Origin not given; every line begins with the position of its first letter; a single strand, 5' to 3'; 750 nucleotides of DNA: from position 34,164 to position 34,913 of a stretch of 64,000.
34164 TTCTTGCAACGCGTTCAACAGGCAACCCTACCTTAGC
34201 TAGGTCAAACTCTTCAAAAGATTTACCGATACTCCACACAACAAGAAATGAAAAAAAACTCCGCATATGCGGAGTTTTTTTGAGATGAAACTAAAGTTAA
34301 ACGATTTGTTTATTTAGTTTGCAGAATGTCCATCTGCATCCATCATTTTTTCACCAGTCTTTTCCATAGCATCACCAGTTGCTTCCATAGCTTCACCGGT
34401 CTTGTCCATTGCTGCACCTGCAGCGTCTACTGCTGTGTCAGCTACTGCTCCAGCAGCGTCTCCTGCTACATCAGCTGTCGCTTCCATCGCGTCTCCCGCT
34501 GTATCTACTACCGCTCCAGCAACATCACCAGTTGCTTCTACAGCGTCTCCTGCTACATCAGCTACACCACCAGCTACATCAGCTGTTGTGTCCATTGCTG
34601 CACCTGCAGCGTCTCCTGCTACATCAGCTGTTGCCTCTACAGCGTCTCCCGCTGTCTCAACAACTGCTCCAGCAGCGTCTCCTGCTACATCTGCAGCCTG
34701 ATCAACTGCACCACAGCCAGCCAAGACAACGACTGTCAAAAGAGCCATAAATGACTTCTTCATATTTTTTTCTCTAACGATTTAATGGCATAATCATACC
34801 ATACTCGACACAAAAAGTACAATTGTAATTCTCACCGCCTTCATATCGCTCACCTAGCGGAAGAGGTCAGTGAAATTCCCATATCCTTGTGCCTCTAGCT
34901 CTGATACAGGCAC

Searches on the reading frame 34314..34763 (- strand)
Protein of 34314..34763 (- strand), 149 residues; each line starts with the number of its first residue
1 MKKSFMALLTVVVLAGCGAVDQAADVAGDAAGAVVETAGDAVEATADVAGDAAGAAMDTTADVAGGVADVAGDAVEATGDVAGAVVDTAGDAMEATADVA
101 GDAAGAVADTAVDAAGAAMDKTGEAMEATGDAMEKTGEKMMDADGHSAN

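Call 12: search_protein_families(library=pfam, proteins=[window:34314-34763:-], max_evalue=0.01)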
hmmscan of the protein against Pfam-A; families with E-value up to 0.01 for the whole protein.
window:34314-34763:- (149 aa): 2 families
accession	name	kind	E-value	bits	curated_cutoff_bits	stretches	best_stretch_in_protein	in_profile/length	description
PF09361.15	Phasin_2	-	0.0017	19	24.9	1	24-111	7-96/100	Phasin protein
PF08139.17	LPAM_1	-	0.0018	19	20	1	1-17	1-17/18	Prokaryotic membrane lipoprotein lipid attachment site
